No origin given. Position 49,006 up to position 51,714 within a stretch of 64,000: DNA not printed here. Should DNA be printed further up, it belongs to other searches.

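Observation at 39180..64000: PUL combining four sulfatases with two cytoplasmic GH94 phosphorylases: predicted pathway for a sulfated beta-glucoside polymer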

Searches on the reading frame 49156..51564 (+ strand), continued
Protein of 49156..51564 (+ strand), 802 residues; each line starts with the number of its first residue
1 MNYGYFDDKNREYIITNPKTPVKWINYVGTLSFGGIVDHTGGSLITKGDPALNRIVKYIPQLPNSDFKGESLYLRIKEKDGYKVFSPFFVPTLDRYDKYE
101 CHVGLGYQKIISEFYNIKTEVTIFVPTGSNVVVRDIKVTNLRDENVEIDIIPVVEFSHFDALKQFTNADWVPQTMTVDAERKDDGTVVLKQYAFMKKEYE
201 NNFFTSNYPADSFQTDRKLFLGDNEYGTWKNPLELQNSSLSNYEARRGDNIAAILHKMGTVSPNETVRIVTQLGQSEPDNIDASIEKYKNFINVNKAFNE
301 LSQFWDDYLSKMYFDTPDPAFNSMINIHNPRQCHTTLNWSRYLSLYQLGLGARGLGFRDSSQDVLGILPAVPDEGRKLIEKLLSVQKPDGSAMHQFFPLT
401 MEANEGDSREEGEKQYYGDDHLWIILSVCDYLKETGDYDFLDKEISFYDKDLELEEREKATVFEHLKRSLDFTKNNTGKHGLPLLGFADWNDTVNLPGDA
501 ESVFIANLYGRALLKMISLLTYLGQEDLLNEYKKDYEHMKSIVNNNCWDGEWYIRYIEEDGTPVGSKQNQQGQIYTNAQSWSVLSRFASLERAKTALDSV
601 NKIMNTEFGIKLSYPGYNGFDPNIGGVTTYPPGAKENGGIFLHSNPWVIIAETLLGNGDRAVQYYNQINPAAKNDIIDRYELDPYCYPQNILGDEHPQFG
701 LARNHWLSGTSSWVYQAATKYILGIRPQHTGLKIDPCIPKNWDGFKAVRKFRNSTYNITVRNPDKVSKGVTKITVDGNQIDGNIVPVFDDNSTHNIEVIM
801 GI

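Call 43: search_protein_families(library=pfam, proteins=[L081:31-3228:+, L081:3251-4819:+, L081:5296-6243:+, L081:6392-7444:+, L081:12505-13509:-, L081:13752-15119:+, L081:15384-16400:+, L081:16739-18106:+, L081:19972-21294:+], max_evalue=0.00001)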
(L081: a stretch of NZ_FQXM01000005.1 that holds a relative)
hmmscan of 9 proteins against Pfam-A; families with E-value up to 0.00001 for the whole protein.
L081:31-3228:+ (1065 aa): 2 families
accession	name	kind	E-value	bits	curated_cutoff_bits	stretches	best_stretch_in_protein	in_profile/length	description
PF09479.16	Flg_new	-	7.9e-33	112.8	27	2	583-650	1-65/65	Listeria-Bacteroides repeat domain (List_Bact_rpt)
PF01477.28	PLAT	-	2.7e-08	35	23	1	838-943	3-112/117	PLAT/LH2 domain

L081:3251-4819:+ (522 aa): 2 families
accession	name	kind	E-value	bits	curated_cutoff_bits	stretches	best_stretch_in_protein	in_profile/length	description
PF00963.24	Cohesin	-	9.6e-10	39.2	24.1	1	65-189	8-138/139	Cohesin domain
PF03442.20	CBM_X2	-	7.6e-06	26.4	28.9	0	400-463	18-80/83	Carbohydrate binding domain X2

L081:5296-6243:+ (315 aa): 3 families
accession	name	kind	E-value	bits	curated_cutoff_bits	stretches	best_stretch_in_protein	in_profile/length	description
PF02826.25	2-Hacid_dh_C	-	3.8e-51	173.4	25.1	1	104-278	2-178/178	D-isomer specific 2-hydroxyacid dehydrogenase, NAD binding domain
PF00389.36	2-Hacid_dh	-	2.6e-13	50.2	24.6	1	19-307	16-131/134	D-isomer specific 2-hydroxyacid dehydrogenase, catalytic domain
PF03446.21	NAD_binding_2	-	1.4e-06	28.8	21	1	139-247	1-113/161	NAD binding domain of 6-phosphogluconate dehydrogenase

L081:6392-7444:+ (350 aa): 4 families
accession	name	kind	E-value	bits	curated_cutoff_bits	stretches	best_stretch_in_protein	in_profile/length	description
PF13377.12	Peripla_BP_3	-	1e-30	107.5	26.5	1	184-334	1-156/167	Periplasmic binding protein-like domain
PF00356.27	LacI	-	8.6e-20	70.7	27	1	5-47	4-46/46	Bacterial regulatory proteins, lacI family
PF13407.12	Peripla_BP_4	-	4.3e-18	66.2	35.1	1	80-326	10-257/258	Periplasmic binding protein domain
PF00532.27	Peripla_BP_1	-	3.7e-12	46.7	22.2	1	82-302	15-237/281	Periplasmic binding proteins and sugar binding domain of LacI family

L081:12505-13509:- (334 aa): 4 families
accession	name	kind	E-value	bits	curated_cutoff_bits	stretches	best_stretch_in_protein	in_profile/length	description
PF13377.12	Peripla_BP_3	-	4.9e-29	102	26.5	1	171-331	2-167/167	Periplasmic binding protein-like domain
PF00532.27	Peripla_BP_1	-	5e-23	82.4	22.2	1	62-327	2-279/281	Periplasmic binding proteins and sugar binding domain of LacI family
PF00356.27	LacI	-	1.6e-15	57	27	1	5-50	2-46/46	Bacterial regulatory proteins, lacI family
PF13407.12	Peripla_BP_4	-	1.4e-06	28.6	35.1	1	64-308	1-253/258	Periplasmic binding protein domain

L081:13752-15119:+ (455 aa): 1 family
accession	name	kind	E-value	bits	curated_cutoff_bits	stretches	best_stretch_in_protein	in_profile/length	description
PF01554.23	MatE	-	5e-54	182.8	24.9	2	27-187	1-161/161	MatE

L081:15384-16400:+ (338 aa): 4 families
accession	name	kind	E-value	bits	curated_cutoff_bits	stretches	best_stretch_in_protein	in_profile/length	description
PF13377.12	Peripla_BP_3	-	1.7e-26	93.8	26.5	1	178-337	3-167/167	Periplasmic binding protein-like domain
PF00532.27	Peripla_BP_1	-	6e-19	69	22.2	1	65-333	1-279/281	Periplasmic binding proteins and sugar binding domain of LacI family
PF00356.27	LacI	-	1.4e-14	54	27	1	9-54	1-46/46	Bacterial regulatory proteins, lacI family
PF13407.12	Peripla_BP_4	-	2e-11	44.4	35.1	1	85-316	13-255/258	Periplasmic binding protein domain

L081:16739-18106:+ (455 aa): 1 family
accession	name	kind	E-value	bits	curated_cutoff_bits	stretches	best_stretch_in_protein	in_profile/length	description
PF01547.30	SBP_bac_1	-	1.6e-12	48.5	26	1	65-355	4-303/307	Bacterial extracellular solute-binding protein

L081:19972-21294:+ (440 aa): 1 family
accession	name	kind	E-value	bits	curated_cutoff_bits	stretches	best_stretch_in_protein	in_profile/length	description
PF00232.24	Glyco_hydro_1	-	6.7e-145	483.4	22.6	1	2-438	5-451/453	Glycosyl hydrolase family 1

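Call 44: search_protein_families(library=pfam, proteins=[L037:97-1884:+, L037:1921-3894:+, L037:3919-7068:+, L037:12671-15253:+, L037:15989-21715:+], max_evalue=0.00001)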
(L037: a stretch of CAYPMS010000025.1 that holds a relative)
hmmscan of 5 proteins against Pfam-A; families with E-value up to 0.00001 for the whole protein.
L037:97-1884:+ (595 aa): 0 families

L037:1921-3894:+ (657 aa): 0 families

L037:3919-7068:+ (1049 aa): 2 families
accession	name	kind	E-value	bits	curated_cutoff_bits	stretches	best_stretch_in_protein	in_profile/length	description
PF03425.19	CBM_11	-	4.5e-20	72.9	27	1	464-625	17-179/182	Carbohydrate binding domain (family 11)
PF21582.3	CBM30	-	8.8e-18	65.3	27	1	107-183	66-144/170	Carbohydrate binding domain 30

L037:12671-15253:+ (860 aa): 4 families
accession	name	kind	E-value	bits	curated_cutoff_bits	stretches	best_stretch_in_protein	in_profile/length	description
PF07228.17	SpoIIE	-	4.2e-46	157.7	25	1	659-856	1-190/192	Stage II sporulation protein E (SpoIIE)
PF13377.12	Peripla_BP_3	-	1.1e-31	110.6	26.5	1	139-300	2-167/167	Periplasmic binding protein-like domain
PF00532.27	Peripla_BP_1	-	2.4e-11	44.1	22.2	1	73-281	48-264/281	Periplasmic binding proteins and sugar binding domain of LacI family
PF13407.12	Peripla_BP_4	-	6.8e-09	36.1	35.1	1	143-281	119-256/258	Periplasmic binding protein domain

L037:15989-21715:+ (1908 aa): 5 families
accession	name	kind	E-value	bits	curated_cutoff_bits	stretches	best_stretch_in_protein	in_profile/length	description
PF00759.25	Glyco_hydro_9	-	2.5e-55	189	27.7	1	167-659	1-437/444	Glycosyl hydrolase family 9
PF00041.27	fn3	-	1.4e-09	38.4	25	0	782-853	3-68/84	Fibronectin type III domain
PF16656.11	Pur_ac_phosph_N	-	7e-07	30.2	30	0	792-869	12-93/93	Purple acid Phosphatase, N-terminal domain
PF02927.20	CelD_N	-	7.4e-06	27.1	24.6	0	52-104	4-60/86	Cellulase N-terminal ig-like domain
PF13860.13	FlgD_ig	-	9.3e-06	26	27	0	1837-1885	25-70/79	FlgD Ig-like domain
